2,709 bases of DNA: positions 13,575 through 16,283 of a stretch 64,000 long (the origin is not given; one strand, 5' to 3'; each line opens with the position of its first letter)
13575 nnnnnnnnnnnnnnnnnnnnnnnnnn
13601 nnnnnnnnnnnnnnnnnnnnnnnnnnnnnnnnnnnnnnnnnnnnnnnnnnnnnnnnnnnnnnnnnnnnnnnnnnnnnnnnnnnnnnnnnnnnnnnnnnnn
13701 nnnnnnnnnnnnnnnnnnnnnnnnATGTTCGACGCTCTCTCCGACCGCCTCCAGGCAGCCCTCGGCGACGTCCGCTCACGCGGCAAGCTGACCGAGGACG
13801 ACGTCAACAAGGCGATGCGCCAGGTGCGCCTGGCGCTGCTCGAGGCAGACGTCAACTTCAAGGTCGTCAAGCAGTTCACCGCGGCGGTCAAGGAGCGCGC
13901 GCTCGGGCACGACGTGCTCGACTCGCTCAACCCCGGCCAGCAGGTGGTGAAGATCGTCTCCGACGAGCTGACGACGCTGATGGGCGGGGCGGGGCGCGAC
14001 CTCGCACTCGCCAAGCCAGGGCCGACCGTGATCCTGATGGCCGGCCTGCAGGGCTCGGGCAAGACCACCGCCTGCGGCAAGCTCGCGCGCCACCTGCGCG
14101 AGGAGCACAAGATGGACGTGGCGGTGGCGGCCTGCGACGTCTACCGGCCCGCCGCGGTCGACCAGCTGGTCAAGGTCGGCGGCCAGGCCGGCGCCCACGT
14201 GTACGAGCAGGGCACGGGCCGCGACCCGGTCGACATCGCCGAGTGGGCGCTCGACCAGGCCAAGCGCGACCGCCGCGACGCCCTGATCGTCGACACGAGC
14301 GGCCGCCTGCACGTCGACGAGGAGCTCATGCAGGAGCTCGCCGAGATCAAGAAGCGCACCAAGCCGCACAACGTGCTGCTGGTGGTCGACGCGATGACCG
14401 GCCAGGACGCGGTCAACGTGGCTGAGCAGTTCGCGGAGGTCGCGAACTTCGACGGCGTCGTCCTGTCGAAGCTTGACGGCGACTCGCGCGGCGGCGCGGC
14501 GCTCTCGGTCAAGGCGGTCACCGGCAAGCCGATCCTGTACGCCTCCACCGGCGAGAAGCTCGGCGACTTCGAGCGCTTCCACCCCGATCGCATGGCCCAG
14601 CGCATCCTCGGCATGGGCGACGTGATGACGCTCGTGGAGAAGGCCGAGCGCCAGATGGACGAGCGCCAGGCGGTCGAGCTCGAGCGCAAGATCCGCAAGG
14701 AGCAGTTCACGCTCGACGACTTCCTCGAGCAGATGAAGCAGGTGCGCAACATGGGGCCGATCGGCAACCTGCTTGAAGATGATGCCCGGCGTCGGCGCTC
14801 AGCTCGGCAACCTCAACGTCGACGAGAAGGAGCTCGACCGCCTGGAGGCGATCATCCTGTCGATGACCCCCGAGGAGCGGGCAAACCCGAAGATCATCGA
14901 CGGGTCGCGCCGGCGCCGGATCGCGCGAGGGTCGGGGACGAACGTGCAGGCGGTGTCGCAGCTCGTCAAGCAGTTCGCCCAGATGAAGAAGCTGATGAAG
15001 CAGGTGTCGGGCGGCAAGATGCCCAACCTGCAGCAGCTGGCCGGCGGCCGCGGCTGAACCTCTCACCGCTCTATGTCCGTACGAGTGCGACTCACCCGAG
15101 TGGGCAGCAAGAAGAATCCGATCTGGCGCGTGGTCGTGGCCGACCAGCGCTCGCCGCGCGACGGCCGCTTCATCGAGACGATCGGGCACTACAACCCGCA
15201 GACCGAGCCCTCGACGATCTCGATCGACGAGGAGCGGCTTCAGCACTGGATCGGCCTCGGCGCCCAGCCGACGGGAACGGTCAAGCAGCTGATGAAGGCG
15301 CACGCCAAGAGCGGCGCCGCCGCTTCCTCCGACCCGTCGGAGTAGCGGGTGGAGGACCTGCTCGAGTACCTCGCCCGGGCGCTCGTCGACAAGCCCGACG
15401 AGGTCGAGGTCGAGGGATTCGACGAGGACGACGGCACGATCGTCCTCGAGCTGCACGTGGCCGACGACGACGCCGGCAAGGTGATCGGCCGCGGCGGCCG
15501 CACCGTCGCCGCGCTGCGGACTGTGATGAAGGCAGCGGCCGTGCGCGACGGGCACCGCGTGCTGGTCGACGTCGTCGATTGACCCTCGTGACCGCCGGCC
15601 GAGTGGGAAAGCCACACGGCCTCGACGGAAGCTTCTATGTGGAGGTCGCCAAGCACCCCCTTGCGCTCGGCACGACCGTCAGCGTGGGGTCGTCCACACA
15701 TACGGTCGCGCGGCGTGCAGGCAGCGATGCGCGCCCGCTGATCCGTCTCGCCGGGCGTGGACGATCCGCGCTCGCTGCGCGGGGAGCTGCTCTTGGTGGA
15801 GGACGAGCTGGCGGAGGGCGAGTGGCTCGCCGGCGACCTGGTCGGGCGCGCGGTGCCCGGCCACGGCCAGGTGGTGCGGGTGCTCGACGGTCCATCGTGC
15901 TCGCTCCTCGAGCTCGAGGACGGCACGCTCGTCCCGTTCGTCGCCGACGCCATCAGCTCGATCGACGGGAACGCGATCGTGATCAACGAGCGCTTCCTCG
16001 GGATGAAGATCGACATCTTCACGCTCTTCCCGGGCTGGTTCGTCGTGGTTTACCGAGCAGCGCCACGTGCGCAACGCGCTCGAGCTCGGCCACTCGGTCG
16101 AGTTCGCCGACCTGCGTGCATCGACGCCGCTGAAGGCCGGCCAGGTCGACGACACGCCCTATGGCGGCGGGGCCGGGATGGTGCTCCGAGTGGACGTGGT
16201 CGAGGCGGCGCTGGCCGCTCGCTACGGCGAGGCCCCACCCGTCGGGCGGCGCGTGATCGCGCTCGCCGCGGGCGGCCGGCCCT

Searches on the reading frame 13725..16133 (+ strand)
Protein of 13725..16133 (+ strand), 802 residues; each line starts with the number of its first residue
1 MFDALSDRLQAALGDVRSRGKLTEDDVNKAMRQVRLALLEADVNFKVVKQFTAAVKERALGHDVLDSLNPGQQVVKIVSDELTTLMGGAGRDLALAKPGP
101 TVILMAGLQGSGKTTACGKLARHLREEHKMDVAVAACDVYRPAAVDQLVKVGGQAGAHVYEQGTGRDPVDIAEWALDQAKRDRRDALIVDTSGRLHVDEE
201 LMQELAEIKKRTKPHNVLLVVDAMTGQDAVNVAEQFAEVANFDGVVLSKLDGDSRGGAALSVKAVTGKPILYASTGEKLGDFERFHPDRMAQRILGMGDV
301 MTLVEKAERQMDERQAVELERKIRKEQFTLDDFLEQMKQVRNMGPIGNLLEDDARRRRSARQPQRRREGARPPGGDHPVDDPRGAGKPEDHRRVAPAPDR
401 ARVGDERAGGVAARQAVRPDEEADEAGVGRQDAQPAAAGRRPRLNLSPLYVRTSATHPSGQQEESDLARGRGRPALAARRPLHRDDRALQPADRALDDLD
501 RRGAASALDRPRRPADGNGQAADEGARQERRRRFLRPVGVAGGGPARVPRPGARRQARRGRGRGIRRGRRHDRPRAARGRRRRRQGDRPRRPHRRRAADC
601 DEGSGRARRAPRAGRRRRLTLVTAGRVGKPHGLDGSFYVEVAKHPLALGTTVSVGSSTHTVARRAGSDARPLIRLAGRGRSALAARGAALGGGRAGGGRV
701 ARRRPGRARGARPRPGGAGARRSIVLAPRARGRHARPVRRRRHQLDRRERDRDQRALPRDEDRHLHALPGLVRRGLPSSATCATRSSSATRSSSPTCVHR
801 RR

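Call 10: search_protein_families(library=pfam, proteins=[window:13725-16133:+])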
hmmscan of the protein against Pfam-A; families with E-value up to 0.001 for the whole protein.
window:13725-16133:+ (802 aa): 9 families
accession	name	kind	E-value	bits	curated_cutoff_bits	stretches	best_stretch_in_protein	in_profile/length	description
PF00448.28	SRP54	-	1.2e-71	240.9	22.7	1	100-296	1-196/196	SRP54-type protein, GTPase domain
PF02881.24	SRP54_N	-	8.2e-21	74.5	22.4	1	5-82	1-75/75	SRP54-type protein, helical bundle domain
PF02492.25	cobW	-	6.4e-07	29.6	20.7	1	102-252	2-155/180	CobW/HypB/UreG, nucleotide-binding domain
PF13191.12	AAA_16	-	3.8e-06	27.9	32.6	1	96-229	20-146/167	AAA ATPase domain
PF06414.18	Zeta_toxin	-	6.4e-05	22.9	22.3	1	98-206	14-118/199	Zeta toxin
PF02978.25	SRP_SPB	-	0.00013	22.7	27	1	327-351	1-25/91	Signal peptide binding domain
PF13401.12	AAA_22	-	0.00019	22.2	27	1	101-220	6-121/130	AAA domain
PF13604.12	AAA_30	-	0.00035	20.8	27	1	99-223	17-125/191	AAA domain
PF13207.12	AAA_17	-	0.0009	20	27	1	107-220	2-108/136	AAA domain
